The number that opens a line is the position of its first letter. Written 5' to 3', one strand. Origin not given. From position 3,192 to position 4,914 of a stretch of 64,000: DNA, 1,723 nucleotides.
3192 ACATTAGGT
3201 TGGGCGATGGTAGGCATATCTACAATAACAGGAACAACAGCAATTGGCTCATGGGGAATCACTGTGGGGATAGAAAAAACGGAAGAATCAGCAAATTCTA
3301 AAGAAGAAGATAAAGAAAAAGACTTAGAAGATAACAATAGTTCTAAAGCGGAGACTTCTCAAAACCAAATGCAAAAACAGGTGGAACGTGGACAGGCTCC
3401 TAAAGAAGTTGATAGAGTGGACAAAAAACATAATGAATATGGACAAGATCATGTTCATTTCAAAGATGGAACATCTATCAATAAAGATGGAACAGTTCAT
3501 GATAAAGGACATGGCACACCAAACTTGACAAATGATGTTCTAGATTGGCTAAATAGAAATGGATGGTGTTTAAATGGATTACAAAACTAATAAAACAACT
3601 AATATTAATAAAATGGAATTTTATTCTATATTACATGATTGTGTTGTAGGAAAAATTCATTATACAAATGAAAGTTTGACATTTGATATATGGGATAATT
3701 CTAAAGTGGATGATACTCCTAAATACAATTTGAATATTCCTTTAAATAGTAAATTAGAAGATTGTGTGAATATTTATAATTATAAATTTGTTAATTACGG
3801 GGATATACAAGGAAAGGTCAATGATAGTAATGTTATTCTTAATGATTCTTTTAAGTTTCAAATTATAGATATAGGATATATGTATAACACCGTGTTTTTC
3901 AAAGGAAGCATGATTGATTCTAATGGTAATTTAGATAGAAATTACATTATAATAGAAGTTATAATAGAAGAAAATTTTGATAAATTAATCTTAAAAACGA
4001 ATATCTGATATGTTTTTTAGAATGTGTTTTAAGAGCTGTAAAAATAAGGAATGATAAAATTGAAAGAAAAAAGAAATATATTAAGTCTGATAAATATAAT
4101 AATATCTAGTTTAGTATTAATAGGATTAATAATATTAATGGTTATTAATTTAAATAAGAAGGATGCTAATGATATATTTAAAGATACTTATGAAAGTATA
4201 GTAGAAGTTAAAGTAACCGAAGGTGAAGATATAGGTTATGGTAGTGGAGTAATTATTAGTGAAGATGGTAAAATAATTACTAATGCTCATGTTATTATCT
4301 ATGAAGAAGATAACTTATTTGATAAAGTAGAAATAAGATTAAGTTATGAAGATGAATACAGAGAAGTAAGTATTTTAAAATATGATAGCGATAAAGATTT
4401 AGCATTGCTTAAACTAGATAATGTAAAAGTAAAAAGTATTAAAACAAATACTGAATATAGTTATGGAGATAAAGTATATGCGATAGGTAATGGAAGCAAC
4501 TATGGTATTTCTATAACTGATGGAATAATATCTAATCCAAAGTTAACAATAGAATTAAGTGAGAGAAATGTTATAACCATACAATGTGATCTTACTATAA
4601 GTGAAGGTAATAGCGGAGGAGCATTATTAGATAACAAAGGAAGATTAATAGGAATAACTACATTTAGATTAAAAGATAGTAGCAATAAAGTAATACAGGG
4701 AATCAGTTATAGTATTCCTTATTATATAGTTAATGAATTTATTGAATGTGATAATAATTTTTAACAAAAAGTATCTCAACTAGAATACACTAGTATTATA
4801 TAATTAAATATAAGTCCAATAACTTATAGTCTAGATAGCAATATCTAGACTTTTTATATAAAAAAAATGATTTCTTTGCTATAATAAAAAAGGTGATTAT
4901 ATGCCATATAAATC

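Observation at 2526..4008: Toxin-like secreted protein (glycine-zipper membrane segment plus His-rich C-terminal domain) with an overlapping small downstream ORF (candidate immunity)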

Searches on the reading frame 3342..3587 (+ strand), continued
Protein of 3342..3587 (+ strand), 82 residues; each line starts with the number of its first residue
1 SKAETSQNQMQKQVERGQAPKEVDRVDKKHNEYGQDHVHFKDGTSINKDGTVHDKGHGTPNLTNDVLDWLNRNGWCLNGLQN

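Call 70: fold_search(model_id=the predicted structure, library=pdb)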
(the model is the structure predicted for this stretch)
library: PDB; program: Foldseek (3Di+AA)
matches with E <= 10: 50; with E <= 0.001: 0
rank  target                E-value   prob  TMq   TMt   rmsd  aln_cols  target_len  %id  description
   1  1tii_D                1.6e+00  0.09  0.30  0.26  10.1        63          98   11  ESCHERICHIA COLI HEAT LABILE ENTEROTOXIN TYPE IIB (released 1996-08-17)
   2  5g3l_D                1.6e+00  0.06  0.30  0.25  12.2        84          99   11  ESCHERICHIA COLI HEAT LABILE ENTEROTOXIN TYPE IIB B-PENTAMER COMPLEXED WITH SIALYLATED SUGAR (released 2016-09-14)
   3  8bh1_C                1.8e+00  0.11  0.31  0.22   6.2        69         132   17  Core divisome complex FtsWIQBL from Pseudomonas aeruginosa (released 2023-04-19)
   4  1qb5_D                2.7e+00  0.09  0.31  0.27   8.9        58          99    9  ESCHERICHIA COLI HEAT LABILE ENTEROTOXIN TYPE IIB B-PENTAMER (released 2003-06-10)
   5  5g3l_E                2.9e+00  0.04  0.29  0.25  12.2        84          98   11  ESCHERICHIA COLI HEAT LABILE ENTEROTOXIN TYPE IIB B-PENTAMER COMPLEXED WITH SIALYLATED SUGAR (released 2016-09-14)
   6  7rl3_B                3.3e+00  0.09  0.35  0.36   5.6        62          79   19  Structure of Drosophila melanogaster Plk4 PB3 (released 2022-08-03)
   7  9a5z_A                3.3e+00  0.04  0.20  0.12  10.2        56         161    9  Integrative model of YPMB-MREC by crosslinking MS and deep learning (released 2024-09-18)
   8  4fo2_A                3.5e+00  0.08  0.31  0.27   8.7        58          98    9  Heat-labile enterotoxin LT-IIb-B5(T13I) mutant (released 2012-11-21)
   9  4fp5_D                3.5e+00  0.06  0.32  0.27  11.7        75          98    9  Heat-labile enterotoxin ILT-IIbB5 S74A mutant (released 2012-11-21)
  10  5vw1_B                3.7e+00  0.06  0.34  0.33   8.0        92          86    6  Crystal structure of SpyCas9-sgRNA-AcrIIA4 ternary complex (released 2017-06-28)
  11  1ges_B                4.3e+00  0.06  0.26  0.05   7.6        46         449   22  ANATOMY OF AN ENGINEERED NAD-BINDING SITE (released 1994-11-01)
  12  8gw2_A                5.2e+00  0.07  0.31  0.26   8.0        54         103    9  Escherichia Coli Heat Labile Enterotoxin Type IIB B-Pentamer Circular Permutant CP13-14 (released 2023-09-20)
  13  2wp5_B                5.2e+00  0.03  0.24  0.05  15.4        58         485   19  Trypanosoma brucei trypanothione reductase in complex with 3,4- dihydroquinazoline inhibitor (DDD00065414) (released 2010-10-13)
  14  5u1o_A                5.2e+00  0.02  0.21  0.04  16.6        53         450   15  2.3 Angstrom Resolution Crystal Structure of Glutathione Reductase from Vibrio parahaemolyticus in Complex with FAD. (released 2016-12-14)
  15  1ger_A                5.5e+00  0.03  0.24  0.05  16.2        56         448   14  THE STRUCTURE OF GLUTATHIONE REDUCTASE FROM ESCHERICHIA COLI AT 1.86 ANGSTROMS RESOLUTION: COMPARISON WITH THE ENZYME  (released 1994-11-01)
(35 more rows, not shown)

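Call 106: search_protein_families(library=phrogs, alignment_id=A1, max_evalue=1)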
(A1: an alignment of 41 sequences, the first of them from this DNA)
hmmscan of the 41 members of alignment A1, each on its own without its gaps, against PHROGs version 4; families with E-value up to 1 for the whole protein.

A. member 1, seq(82 aa): 1 family
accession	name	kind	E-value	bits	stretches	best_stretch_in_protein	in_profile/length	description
phrog_541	-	connector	0.12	13.3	1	42-81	87-127/129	head-tail adaptor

B. families by the number of members that match (of 41 scanned): 14 families
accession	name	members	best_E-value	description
phrog_9170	-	3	0.14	-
phrog_3491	-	2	0.057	-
phrog_541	-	2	0.064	head-tail adaptor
phrog_34663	-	2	0.16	-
phrog_12040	-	1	0.083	-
phrog_36497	-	1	0.1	-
phrog_24052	-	1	0.11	-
phrog_19061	-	1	0.17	-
phrog_202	-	1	0.19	distal tail protein Dit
phrog_33776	-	1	0.2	-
phrog_36468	-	1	0.22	-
phrog_34798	-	1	0.23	-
phrog_9851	-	1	0.24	tail fiber protein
phrog_26775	-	1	0.3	-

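Call 111: search_solved_structures(query=A7, max_evalue=10, show_alignments=2)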
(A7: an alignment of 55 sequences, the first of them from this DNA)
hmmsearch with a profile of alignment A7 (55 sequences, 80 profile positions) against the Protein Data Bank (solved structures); distinct sequences matched with E-value up to 10: 1.
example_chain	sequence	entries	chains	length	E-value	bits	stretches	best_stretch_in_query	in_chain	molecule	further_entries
7qih_A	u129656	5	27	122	0.29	14.4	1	53-76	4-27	Chaperone protein YscY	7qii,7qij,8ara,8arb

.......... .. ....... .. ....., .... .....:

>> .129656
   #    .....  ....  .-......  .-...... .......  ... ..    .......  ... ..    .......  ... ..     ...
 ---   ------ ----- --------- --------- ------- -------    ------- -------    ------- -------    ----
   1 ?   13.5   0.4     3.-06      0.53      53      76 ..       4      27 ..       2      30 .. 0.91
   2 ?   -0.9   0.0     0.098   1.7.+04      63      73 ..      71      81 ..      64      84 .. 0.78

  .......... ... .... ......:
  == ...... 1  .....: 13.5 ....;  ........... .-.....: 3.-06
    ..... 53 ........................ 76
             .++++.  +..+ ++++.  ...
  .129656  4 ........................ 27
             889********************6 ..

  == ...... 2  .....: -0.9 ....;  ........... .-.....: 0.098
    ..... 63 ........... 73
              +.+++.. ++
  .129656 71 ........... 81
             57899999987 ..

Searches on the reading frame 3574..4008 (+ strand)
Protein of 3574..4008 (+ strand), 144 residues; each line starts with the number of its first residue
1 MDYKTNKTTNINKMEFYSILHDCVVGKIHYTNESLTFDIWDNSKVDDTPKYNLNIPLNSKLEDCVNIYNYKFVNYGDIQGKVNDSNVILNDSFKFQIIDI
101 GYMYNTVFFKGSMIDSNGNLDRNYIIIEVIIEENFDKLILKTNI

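Call 3: search_protein_families(library=pfam, proteins=[window:3574-4008:+], max_evalue=1)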
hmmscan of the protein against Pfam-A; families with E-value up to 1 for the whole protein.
window:3574-4008:+ (144 aa): 1 family
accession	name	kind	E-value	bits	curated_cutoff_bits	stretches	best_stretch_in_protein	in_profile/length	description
PF03109.22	ABC1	-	0.067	12.8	22.9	1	29-105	136-216/244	ABC1 atypical kinase-like domain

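Call 4: search_protein_families(library=ncbifam, proteins=[window:3574-4008:+], max_evalue=1)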
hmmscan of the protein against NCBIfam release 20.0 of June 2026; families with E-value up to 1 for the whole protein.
window:3574-4008:+ (144 aa): 0 families

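Call 16: find_homologous_proteins(query=window:3574-4005:+, max_evalue=0.001)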
Query window:3574-4005:+ (144 aa): 3 proteins with E <= 0.001 among 7 candidates.
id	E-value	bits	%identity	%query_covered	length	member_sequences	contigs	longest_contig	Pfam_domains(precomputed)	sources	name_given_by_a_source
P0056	5.3e-88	310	100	100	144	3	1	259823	-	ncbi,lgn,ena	-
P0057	4.6e-77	275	88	100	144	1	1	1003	-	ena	-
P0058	1.5e-67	244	79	99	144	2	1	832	-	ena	-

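Call 68: search_protein_families(library=padloc, proteins=[window:3574-4005:+], max_evalue=1)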
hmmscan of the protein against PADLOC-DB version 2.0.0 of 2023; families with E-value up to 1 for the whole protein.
window:3574-4005:+ (144 aa): 0 families

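Call 99: search_protein_families(library=pfam, proteins=[L064:4242-5498:+, L064:5523-5984:+], max_evalue=0.01)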
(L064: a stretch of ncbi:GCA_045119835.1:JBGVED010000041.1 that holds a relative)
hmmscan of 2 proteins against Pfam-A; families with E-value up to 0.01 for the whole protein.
L064:4242-5498:+ (419 aa): 0 families

L064:5523-5984:+ (154 aa): 0 families

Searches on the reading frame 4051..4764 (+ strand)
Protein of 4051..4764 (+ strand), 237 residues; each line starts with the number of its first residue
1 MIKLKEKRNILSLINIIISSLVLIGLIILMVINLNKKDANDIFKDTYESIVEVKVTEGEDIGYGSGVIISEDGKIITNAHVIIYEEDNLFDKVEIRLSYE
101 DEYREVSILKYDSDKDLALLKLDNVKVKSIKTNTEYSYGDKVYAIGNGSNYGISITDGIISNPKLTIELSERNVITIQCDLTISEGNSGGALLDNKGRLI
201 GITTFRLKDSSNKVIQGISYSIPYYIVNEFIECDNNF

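Call 3: search_protein_families(library=pfam, proteins=[window:4051-4764:+], max_evalue=1)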
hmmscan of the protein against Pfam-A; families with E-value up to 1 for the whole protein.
window:4051-4764:+ (237 aa): 3 families
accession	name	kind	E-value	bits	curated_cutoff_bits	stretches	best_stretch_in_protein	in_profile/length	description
PF13365.12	Trypsin_2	-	3.1e-24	86.8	27.6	1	64-202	1-144/144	Trypsin-like peptidase domain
PF00089.32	Trypsin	-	9.5e-13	48.9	20.6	1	64-216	27-208/220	Trypsin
PF10459.15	Peptidase_S46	-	3.1e-05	23.3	22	2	175-203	622-650/698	Peptidase S46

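Call 4: search_protein_families(library=ncbifam, proteins=[window:4051-4764:+], max_evalue=1)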
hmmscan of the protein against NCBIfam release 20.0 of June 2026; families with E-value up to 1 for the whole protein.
window:4051-4764:+ (237 aa): 13 families
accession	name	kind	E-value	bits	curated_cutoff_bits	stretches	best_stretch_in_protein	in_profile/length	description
TIGR02037.1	degP_htrA_DO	subfamily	1.6e-34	119.6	416.2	1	42-232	39-225/434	Do family serine endopeptidase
TIGR02038.1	protease_degS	equivalog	1.2e-31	110.1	422.95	1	57-231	73-243/351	outer membrane-stress sensor serine endopeptidase DegS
NF008147.1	PRK10898.1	equivalog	2.2e-28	99.4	408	1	50-227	65-240/352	outer membrane-stress sensor serine endopeptidase DegS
NF047968.1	SerProtHtrA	equivalog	2.2e-26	93.1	470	1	57-232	82-258/357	serine protease HtrA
NF041521.1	HhoA_HhoB_HtrA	equivalog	4.9e-26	91.8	450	1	36-225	30-214/335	HhoA/HhoB/HtrA family serine endopeptidase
NF050055.1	SerProtHtrAMycob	equivalog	1.1e-20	74.1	800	1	45-228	210-400/502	serine protease HtrA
NF007526.1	PRK10139.1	equivalog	4.5e-20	71.8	756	1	61-227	90-252/456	serine endoprotease DegQ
NF008189.1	PRK10942.1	equivalog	3.3e-19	68.7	720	1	63-230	114-277/477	serine endoprotease DegP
NF053637.1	SerProtHtrAspr2045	equivalog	5.8e-16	58.4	650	1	30-231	75-279/394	serine protease HtrA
NF040960.1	MamE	equivalog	4.2e-15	55.4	800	1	64-232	124-291/659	magnetosome formation protease MamE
NF033740.0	MarP_fam_protase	equivalog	6.3e-15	55.1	250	1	40-202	187-350/390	MarP family serine protease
NF040961.1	MamO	equivalog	7.1e-14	51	800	1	39-227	75-260/648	magnetosome protein MamO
NF041810.1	Avs1b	equivalog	0.0032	14.6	1500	1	63-147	19-105/1931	AVAST type 1 anti-phage system protease Avs1b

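Call 62: find_encoding_contigs(protein=window:4051-4761:+, flank=6000, max_places=5)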
Protein window:4051-4761:+ (237 aa): 1 contig read that carries it; 1 place shown.
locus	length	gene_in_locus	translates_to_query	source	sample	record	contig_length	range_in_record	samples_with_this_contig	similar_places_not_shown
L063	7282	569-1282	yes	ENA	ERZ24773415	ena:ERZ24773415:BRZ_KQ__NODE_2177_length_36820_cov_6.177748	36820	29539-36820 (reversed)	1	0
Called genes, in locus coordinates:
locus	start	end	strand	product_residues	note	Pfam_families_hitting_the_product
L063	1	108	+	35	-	?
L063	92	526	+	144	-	-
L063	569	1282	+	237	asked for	PF00089:Trypsin, PF13365:Trypsin_2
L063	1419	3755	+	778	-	PF12705:PDDEXK_1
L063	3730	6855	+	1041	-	PF00580:UvrD-helicase, PF01443:Viral_helicase1 (faint), PF13245:AAA_19, PF13361:UvrD_C, PF13538:UvrD_C_2 (faint)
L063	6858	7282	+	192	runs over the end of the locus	PF01467:CTP_transf_like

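Call 68: search_protein_families(library=padloc, proteins=[window:4051-4761:+], max_evalue=1)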
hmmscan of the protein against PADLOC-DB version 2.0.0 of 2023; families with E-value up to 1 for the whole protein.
window:4051-4761:+ (237 aa): 4 families
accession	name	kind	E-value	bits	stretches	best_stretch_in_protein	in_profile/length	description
PDLC02959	RT-Protease_XI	-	9.5e-18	62.4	1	50-206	342-489/510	single gene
PDLC02960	RT-Protease_XI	-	5.3e-17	60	1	48-214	336-494/506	single gene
PDLC02159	Avs1b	-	1.1e-05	21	1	63-147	19-105/1924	-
PDLC04593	PDC-M35A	-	1.4e-05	22.9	1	62-146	21-117/216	-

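Call 99: search_protein_families(library=pfam, proteins=[L064:4242-5498:+, L064:5523-5984:+], max_evalue=0.01)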
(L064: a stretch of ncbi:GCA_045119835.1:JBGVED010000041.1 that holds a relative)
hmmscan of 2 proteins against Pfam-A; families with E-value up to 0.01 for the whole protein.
L064:4242-5498:+ (419 aa): 0 families

L064:5523-5984:+ (154 aa): 0 families
